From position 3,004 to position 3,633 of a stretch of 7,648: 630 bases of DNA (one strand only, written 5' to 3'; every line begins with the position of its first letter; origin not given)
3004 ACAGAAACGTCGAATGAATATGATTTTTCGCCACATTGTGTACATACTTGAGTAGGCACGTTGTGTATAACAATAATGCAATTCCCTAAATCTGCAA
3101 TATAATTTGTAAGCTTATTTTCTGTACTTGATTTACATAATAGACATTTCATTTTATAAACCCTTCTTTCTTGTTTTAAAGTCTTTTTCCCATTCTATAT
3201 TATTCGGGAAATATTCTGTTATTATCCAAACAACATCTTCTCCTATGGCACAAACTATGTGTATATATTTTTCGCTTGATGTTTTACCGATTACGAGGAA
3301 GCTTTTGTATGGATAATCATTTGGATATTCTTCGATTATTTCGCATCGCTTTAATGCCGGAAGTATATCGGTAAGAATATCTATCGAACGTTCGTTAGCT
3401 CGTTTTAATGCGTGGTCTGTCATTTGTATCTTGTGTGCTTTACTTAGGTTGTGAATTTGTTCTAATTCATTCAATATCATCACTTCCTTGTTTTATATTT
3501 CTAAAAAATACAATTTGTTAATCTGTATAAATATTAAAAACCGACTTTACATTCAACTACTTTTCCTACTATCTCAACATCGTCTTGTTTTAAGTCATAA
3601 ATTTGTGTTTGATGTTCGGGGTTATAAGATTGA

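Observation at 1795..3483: Duplicated DUF4258-like / HTH-less zinc-ribbon gene pairs in the integrase-repressor gap: candidate prophage defence or non-canonical toxin-antitoxin island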

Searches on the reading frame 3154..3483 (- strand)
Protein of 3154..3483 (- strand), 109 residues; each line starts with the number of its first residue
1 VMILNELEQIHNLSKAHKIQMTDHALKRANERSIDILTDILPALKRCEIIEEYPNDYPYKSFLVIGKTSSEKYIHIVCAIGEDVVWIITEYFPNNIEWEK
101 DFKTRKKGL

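Call 3: search_protein_families(library=pfam, proteins=[window:3154-3483:-], max_evalue=0.1)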
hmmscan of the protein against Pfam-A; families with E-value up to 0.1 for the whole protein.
window:3154-3483:- (109 aa): 2 families
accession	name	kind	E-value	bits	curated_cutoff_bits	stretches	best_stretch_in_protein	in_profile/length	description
PF14076.12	DUF4258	-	7.2e-20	71.5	25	1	21-89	1-68/71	Domain of unknown function (DUF4258)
PF20012.4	GAP1-N1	-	0.0083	16.8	27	1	8-71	4-67/101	GTPase-associated protein 1, N-terminal domain type 1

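Call 4: search_protein_families(library=ncbifam, proteins=[window:3154-3483:-], max_evalue=0.1)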
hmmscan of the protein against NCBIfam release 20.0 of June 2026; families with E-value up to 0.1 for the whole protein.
window:3154-3483:- (109 aa): 0 families

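Call 5: search_protein_families(library=padloc, proteins=[window:3154-3483:-], max_evalue=0.1)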
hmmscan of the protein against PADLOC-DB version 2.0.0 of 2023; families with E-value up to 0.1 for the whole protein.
window:3154-3483:- (109 aa): 0 families

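Call 8: search_solved_structures(query=window:3154-3483:-, max_evalue=10, show_alignments=2)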
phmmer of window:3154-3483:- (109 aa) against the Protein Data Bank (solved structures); distinct sequences matched with E-value up to 10: 1.
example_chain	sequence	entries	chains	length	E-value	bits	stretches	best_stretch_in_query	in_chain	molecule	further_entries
6mky_A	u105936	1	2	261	9.9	9.8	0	2-40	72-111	Protein phosphatase 1 regulatory subunit 7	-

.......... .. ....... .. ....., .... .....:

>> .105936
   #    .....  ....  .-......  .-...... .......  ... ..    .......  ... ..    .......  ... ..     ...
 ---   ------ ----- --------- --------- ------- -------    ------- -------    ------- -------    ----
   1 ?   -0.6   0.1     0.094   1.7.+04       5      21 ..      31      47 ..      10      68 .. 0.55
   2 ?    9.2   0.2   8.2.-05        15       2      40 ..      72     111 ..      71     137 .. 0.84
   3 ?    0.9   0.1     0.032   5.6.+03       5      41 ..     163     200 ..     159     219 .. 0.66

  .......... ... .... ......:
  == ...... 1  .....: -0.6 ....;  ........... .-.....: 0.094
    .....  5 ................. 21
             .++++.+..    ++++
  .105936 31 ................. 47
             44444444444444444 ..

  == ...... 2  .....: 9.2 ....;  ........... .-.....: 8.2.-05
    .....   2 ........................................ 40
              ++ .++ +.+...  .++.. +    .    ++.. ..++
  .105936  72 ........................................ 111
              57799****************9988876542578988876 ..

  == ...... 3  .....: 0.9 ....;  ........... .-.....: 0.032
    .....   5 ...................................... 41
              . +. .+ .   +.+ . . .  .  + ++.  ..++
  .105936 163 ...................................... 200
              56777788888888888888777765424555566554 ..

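Call 23: find_homologous_proteins(query=window:3154-3483:-, max_evalue=0.001)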
Query window:3154-3483:- (109 aa): 36 proteins with E <= 0.001 among 36 candidates.
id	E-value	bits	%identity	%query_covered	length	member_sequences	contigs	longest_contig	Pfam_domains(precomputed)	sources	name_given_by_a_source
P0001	3.1e-65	235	99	99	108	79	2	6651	PF14076.13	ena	-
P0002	1.5e-63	230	100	95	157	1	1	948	PF14076.13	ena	-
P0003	3.9e-58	212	91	97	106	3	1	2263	PF14076.13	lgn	-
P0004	2.2e-52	194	81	97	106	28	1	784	PF14076.13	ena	-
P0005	1.1e-45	172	100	72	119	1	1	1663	PF14076.13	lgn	-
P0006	4.4e-45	170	71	98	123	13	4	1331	PF14076.13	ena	-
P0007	5.0e-44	167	72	94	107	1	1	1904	PF14076.13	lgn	-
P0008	4.0e-43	164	70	97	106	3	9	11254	PF14076.13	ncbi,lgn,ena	-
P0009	1.0e-42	163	69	97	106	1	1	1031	PF14076.13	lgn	-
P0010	1.6e-42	162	70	97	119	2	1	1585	PF14076.13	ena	-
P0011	3.0e-42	161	69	97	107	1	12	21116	PF14076.13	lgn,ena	-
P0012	3.8e-41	158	64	98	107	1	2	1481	PF14076.13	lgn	-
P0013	3.5e-40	154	66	95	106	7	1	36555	PF14076.13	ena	-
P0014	1.4e-39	153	67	95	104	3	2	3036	PF14076.13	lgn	-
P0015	3.3e-39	151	66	95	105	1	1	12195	PF14076.13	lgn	-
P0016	4.3e-39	151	67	95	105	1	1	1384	PF14076.13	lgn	-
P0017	6.3e-39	150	66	94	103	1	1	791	PF14076.13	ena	-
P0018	1.4e-38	149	65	95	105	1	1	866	PF14076.13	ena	-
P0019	1.8e-38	149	62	97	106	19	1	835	PF14076.13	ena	-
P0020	2.9e-38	148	65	97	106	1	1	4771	PF14076.13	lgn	-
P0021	3.0e-38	148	66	95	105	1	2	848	PF14076.13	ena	-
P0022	3.7e-38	148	64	95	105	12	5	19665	PF14076.13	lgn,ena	-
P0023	6.4e-38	147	64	95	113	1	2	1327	PF14076.13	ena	-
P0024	6.3e-37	144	63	95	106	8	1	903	PF14076.13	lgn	-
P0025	1.1e-36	143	64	94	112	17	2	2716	PF14076.13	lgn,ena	-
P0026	1.6e-36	143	63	95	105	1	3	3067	PF14076.13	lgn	-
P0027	2.0e-36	142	61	95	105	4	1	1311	PF14076.13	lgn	-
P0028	3.0e-36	142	59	94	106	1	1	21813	PF14076.13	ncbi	-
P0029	4.4e-36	141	59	97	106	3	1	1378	PF14076.13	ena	-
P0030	1.0e-35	140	59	95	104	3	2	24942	PF14076.13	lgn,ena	-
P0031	4.5e-35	138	63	95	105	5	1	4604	PF14076.13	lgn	-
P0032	6.0e-32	128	59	92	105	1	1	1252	PF14076.13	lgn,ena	-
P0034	7.1e-27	112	83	60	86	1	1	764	PF14076.13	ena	-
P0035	1.1e-23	101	63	67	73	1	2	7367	PF14076.13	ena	-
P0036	7.2e-11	60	46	80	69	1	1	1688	PF14076.13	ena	-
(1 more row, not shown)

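Call 25: find_encoding_contigs(protein=P0013, flank=6000, max_places=3)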
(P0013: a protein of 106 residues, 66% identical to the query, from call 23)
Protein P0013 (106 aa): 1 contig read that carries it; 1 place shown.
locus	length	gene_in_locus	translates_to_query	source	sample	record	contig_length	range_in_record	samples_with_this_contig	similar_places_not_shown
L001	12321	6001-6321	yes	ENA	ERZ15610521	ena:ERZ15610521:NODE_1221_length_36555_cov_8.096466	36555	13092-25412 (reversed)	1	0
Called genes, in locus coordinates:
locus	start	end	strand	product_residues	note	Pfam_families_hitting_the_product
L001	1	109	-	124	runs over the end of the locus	-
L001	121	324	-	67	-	-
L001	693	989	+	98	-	-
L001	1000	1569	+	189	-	PF13443:HTH_26 (faint), PF01381:HTH_3 (faint), PF12844:HTH_19 (faint)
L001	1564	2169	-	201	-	PF06114:Peptidase_M78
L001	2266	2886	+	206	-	-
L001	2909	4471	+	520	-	PF00226:DnaJ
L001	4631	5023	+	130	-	-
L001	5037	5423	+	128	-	PF01381:HTH_3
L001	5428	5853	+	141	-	-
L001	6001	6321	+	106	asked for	PF14076:DUF4258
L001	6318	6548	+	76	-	-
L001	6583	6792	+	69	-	PF21748:UPF0150, PF15919:HicB_lk_antitox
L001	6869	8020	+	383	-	PF14659:Phage_int_SAM_3, PF22022:Phage_int_M, PF00589:Phage_integrase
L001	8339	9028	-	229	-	PF00912:Transgly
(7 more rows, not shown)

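Call 26: find_encoding_contigs(protein=P0028, flank=6000, max_places=3)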
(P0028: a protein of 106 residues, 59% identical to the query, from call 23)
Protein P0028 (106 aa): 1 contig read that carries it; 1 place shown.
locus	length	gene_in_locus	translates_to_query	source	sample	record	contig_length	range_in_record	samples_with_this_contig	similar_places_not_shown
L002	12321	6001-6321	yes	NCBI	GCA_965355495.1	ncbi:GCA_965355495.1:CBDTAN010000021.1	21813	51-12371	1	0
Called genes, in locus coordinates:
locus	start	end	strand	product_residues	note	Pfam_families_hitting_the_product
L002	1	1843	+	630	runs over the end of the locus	?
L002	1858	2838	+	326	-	PF08240:ADH_N, PF16912:Glu_dehyd_C, PF00107:ADH_zinc_N, PF13602:ADH_zinc_N_2 (weak)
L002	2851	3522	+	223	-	PF00834:Ribul_P_3_epim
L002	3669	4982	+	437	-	PF01229:Glyco_hydro_39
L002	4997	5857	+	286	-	PF01261:AP_endonuc_2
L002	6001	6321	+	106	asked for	PF14076:DUF4258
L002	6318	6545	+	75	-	-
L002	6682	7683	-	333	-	PF04055:Radical_SAM, PF13186:SPASM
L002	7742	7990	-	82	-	-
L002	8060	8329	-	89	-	-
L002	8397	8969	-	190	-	PF02659:Mntp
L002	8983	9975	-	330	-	PF01210:NAD_Gly3P_dh_N, PF03446:NAD_binding_2 (faint), PF03807:F420_oxidored (weak), PF07479:NAD_Gly3P_dh_C, PF20618:GPD_NAD_C_bact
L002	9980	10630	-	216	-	PF02660:G3P_acyltransf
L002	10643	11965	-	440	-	PF00009:GTP_EFTU (weak), PF01926:MMR_HSR1, PF02421:FeoB_N, PF00009:GTP_EFTU, PF00350:Dynamin_N (weak), PF01926:MMR_HSR1, PF02421:FeoB_N, PF14714:KH_dom-like, +5 more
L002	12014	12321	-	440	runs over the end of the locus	PF17820:PDZ_6, PF19238:Radical_SAM_2, PF04459:DUF512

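Call 31: find_related_loci(query=A1, collection=genome_contigs, flank=4000)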
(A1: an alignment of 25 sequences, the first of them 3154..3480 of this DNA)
Query A1 (108 aa) in genome_contigs; peptide patterns used: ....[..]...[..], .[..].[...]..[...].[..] (x = any residue, [..] = any of these).
455 stretches matched a pattern; 393 encode a relative of the query (tblastn E <= 1e-3); the best 80 are kept; 80 distinct loci.
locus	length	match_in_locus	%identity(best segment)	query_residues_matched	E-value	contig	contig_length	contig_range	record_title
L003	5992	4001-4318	71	1-106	6e-49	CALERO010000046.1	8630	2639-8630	MAG TPA_asm: uncultured Clostridia bacterium isolate SRR1747065_bin.184_CONCOCT_v1.1_MAG genome assembly, contig: ERZ808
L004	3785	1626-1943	69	3-108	2e-46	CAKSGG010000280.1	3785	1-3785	MAG: uncultured Clostridia bacterium isolate REFINED_METABAT215_TOP10_CONTIGS_1500_ASSEMBLY_K77_MERGED__Hadza_PheChl_Fib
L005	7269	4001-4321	64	2-108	5e-43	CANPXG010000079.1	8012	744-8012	MAG: uncultured Clostridia bacterium isolate Lapin-003-2__bin74 genome assembly, contig: Lapin-003-2__NODE_7734_length_8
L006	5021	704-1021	62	3-108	6e-43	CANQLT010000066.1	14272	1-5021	MAG: uncultured Monoglobus sp. isolate Lapin-014__bin25 genome assembly, contig: Lapin-014__NODE_3579_length_14272_cov_5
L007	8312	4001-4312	62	3-106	2e-42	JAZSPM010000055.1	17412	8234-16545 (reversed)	MAG: Candidatus Ornithomonoglobus sp. isolate T1900044546_TS20190012.MAGScoT_cleanbin_000008 SGB_141_k141_398966, whole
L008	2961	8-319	58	3-106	8e-40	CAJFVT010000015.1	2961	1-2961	uncultured Clostridia bacterium isolate Coassembly_mag_225 genome assembly, contig: MAGpy_11413_min2k_bin_225_fak87_9127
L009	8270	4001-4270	62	3-92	9e-35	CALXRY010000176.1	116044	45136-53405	MAG: uncultured Clostridia bacterium isolate E13__bin172 genome assembly, contig: E13__k127_1339925, whole genome shotgu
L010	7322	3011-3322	50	2-106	4e-29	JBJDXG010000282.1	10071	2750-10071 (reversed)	MAG: bacterium isolate PUUB15_bin.046 NODE_7016_length_10071_cov_4.556310, whole genome shotgun sequence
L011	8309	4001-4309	46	5-108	6e-28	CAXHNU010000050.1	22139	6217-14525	MAG: uncultured Butyricicoccus sp. isolate ena-SAMPLE-TAB-22-03-2024-10:43:23:840-115498 genome assembly, contig: NODE_1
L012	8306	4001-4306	45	6-108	5e-27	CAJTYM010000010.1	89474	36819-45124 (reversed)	MAG TPA_asm: uncultured Lachnospiraceae bacterium isolate MGBC122324 genome assembly, contig: MGBC122324.10, whole genom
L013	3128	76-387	43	2-106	2e-26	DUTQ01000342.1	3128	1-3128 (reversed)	MAG TPA_asm: Thermoanaerobacterales bacterium isolate AS05jafATM_97 72757_AS05, whole genome shotgun sequence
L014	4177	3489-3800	48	3-108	4e-26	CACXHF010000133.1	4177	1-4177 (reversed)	MAG: uncultured Clostridiales bacterium isolate RUG11251 genome assembly, contig: RUG11251_asm_133, whole genome shotgun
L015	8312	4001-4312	48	3-108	5e-26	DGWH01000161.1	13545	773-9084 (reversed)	MAG TPA_asm: Christensenella sp. UBA4263 UBA4263_contig_49991, whole genome shotgun sequence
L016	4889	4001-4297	47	6-106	1e-25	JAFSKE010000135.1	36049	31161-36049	MAG: Synergistaceae bacterium isolate RGIG3217 Goat_Reticulum-2__c600402, whole genome shotgun sequence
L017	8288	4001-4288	46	9-105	9e-26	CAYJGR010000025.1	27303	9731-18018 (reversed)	MAG TPA_asm: uncultured Oscillospiraceae bacterium isolate ERP123703_co1_292 genome assembly, contig: NODE_1753_length_2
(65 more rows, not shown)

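Call 37: predict_structure(alignment_id=A1)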
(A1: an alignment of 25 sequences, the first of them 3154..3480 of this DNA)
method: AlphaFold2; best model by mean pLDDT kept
length: 108 residues; sequences in the alignment: 25
mean_pLDDT: 91.9   pTM: 0.84
mean pLDDT of the five models: 91.9, 87.5, 86.7, 86.1, 86.1
residues with pLDDT >= 90: 86; 70-90: 17; 50-70: 3; < 50: 2
segments of 3 or more residues with pLDDT < 50: none
pLDDT, mean of each block of 10 residues (from residue 1): 85 97 96 97 97 91 97 96 96 83 71
secondary structure, 60 per line:
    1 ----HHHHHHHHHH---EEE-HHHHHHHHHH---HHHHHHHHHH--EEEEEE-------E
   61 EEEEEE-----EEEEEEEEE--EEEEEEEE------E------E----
elements in order: H5-14 E18-20 H22-31 H35-44 E47-52 E60-66 E72-80 E83-90

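Call 40: fold_search(model_id=the predicted structure, library=pdb)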
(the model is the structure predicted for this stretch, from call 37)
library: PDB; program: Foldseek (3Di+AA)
matches with E <= 10: 318; with E <= 0.001: 0
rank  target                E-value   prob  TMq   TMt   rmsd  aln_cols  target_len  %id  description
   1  3hi2_D                1.0e-02  0.99  0.47  0.54   5.1        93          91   16  Structure of the N-terminal domain of the E. coli antitoxin MqsA (YgiT/b3021) in complex with the E. coli toxin MqsR ( (released 2010-01-12)
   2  7vd7_A                8.5e-02  0.99  0.58  0.65   2.2        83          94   10  Toxin - Antitoxin complex from Salmonella enterica serovar Typhimurium (released 2022-09-14)
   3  3u97                  1.0e-01  0.91  0.46  0.60   3.8        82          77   12  1.1 Angstrom-resolution crystal structure of the Brucella abortus ribonuclease toxin, BrnT (released 2012-02-22)
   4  5ja8_C                1.0e-01  0.21  0.23  0.23  11.7        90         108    9  Crystal structure of the HigB2 toxin in complex with Nb2 (released 2017-04-05)
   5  5ja8_A                2.1e-01  0.66  0.39  0.40   6.0        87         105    7  Crystal structure of the HigB2 toxin in complex with Nb2 (released 2017-04-05)
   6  1z8m_MODEL_1_A        2.4e-01  0.54  0.40  0.47   5.3        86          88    9  Solution structure of the conserved hypothtical protein HP0894 from Helicobacter pylori (released 2005-11-01)
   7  3bpq_B                2.4e-01  0.30  0.34  0.42   7.7        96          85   10  Crystal Structure of RelB-RelE antitoxin-toxin complex from Methanococcus jannaschii (released 2008-12-23)
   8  3u58_B                2.9e-01  0.06  0.18  0.11  10.9       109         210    6  Crystal Structure of the Tetrahymena telomerase processivity factor Teb1 AB (released 2011-12-28)
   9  3ecf_A                3.1e-01  0.18  0.32  0.29   7.0       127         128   16  Crystal structure of an ntf2-like protein (ava_4193) from anabaena variabilis atcc 29413 at 1.90 A resolution (released 2008-09-30)
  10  4ml0_B                3.3e-01  0.30  0.34  0.39   5.1        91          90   12  Crystal structure of E.coli DinJ-YafQ complex (released 2014-06-25)
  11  4q2u_B                3.3e-01  0.30  0.33  0.38   6.0        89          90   11  Crystal structure of the E. coli DinJ-YafQ toxin-antitoxin complex (released 2014-06-11)
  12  4ls4_A                3.7e-01  0.35  0.34  0.40   6.2        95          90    7  Crystal structure of L66S mutant toxin from Helicobacter pylori (released 2014-02-05)
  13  3u58_C                3.7e-01  0.08  0.22  0.13  10.8       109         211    6  Crystal Structure of the Tetrahymena telomerase processivity factor Teb1 AB (released 2011-12-28)
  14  4mmj                  4.5e-01  0.20  0.32  0.36   6.7        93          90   11  crystal structure of YafQ from E.coli strain BL21(DE3) (released 2014-06-25)
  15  5ja9_D                4.5e-01  0.20  0.33  0.35   8.7       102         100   10  Crystal structure of the HigB2 toxin in complex with Nb6 (released 2017-04-05)
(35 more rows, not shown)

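Call 43: search_protein_families(library=pfam, alignment_id=A1, max_evalue=10)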
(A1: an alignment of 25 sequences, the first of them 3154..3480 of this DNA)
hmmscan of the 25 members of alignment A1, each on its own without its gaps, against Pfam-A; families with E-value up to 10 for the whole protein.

A. member 1, window:3154-3480:- (108 aa): 2 families
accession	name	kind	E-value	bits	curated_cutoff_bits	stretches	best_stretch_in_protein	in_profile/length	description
PF14076.12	DUF4258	-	7e-20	71.5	25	1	20-88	1-68/71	Domain of unknown function (DUF4258)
PF20012.4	GAP1-N1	-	0.0081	16.9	27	1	7-70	4-67/101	GTPase-associated protein 1, N-terminal domain type 1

B. families by the number of members that match (of 25 scanned): 9 families
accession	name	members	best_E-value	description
PF14076.12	DUF4258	25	3.1e-24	Domain of unknown function (DUF4258)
PF02196.21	RBD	3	0.075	Raf-like Ras-binding domain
PF20012.4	GAP1-N1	2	0.0081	GTPase-associated protein 1, N-terminal domain type 1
PF17944.6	Arg_decarbox_C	1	0.11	Arginine decarboxylase C-terminal helical extension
PF25375.1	Lin-15B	1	0.13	Lin-15B-like domain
PF08732.16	HIM1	1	0.14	HIM1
PF17436.7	DUF5415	1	0.15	Family of unknown function (DUF5415)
PF17103.10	Stealth_CR4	1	0.17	Stealth protein CR4, conserved region 4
PF13289.12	SIR2_2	1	0.17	SIR2-like domain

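Call 48: find_related_loci(query=A1, collection=viral_contigs, flank=6000)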
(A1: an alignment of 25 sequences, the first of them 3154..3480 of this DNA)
Query A1 (108 aa) in viral_contigs; peptide patterns used: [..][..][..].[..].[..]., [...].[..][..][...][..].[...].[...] (x = any residue, [..] = any of these).
111 stretches matched a pattern; 69 encode a relative of the query (tblastn E <= 1e-3); 69 distinct loci.
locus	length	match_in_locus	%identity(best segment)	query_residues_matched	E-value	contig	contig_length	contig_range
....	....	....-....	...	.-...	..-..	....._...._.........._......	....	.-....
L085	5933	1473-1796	100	1-108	7e-71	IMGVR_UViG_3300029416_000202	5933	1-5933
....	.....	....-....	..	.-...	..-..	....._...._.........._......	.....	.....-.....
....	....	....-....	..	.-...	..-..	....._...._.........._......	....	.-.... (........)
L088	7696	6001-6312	42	6-106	4e-24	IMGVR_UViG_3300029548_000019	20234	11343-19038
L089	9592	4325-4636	42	6-106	4e-24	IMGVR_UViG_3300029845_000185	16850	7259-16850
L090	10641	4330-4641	42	6-106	4e-24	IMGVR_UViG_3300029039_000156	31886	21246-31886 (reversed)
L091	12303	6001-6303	43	5-106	8e-24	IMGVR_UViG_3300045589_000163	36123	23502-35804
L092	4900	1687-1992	43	6-108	1e-23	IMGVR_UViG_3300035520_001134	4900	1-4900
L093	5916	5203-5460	45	20-106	2e-23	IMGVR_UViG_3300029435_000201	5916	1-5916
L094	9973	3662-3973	43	1-106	4e-23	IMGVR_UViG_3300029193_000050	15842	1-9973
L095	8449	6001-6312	43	1-106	4e-23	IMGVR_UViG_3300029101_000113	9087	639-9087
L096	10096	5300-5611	43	1-106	4e-23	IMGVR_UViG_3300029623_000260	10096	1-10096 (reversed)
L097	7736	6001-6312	43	1-106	4e-23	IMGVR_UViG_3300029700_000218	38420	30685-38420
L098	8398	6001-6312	43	1-106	4e-23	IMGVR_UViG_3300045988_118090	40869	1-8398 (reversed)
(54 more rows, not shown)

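Call 64: search_protein_families(library=phrogs, proteins=[window:3154-3480:-], max_evalue=0.001)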
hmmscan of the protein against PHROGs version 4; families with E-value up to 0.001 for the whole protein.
window:3154-3480:- (108 aa): 0 families

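Call 67: search_solved_structures(query=A1, max_evalue=10, show_alignments=3)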
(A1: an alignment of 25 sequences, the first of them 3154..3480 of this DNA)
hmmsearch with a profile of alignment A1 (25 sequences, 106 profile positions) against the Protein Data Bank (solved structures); distinct sequences matched with E-value up to 10: 1.
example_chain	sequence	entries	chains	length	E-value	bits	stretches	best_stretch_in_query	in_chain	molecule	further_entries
8pjs_A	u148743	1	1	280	0.00012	25.3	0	71-96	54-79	SAKeCEref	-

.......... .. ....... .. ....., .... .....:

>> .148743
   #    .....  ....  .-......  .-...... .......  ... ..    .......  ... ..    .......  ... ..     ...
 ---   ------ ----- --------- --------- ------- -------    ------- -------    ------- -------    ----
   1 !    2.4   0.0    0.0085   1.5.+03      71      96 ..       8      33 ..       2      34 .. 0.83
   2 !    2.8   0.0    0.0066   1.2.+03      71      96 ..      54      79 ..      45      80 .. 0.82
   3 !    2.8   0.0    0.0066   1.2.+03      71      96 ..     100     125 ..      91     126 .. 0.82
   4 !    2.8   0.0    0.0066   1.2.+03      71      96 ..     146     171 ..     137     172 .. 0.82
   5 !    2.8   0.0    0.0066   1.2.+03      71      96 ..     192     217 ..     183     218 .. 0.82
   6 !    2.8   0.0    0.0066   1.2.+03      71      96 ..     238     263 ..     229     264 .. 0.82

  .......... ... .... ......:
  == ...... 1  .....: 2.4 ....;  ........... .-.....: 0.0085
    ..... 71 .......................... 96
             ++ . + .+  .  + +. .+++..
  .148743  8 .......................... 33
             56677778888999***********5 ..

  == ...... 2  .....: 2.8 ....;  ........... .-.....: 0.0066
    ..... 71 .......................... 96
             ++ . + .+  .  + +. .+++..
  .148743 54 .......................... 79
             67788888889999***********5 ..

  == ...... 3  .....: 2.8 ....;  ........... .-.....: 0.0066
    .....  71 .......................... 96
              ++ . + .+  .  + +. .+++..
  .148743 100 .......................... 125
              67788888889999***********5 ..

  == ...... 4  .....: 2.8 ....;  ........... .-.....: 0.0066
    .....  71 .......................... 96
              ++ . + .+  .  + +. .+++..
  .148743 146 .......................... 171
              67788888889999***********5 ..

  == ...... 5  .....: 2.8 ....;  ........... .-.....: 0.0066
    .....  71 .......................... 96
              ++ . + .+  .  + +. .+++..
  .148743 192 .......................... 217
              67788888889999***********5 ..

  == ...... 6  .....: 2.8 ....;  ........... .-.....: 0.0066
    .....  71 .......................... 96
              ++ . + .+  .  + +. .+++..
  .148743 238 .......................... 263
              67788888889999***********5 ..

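Call 88: search_dna_similar(query=window:3154-3480:-, collection=phages, mode=protein, max_rows=25, max_evalue=0.001)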
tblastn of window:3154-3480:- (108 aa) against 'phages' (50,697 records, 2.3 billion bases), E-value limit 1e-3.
No match.
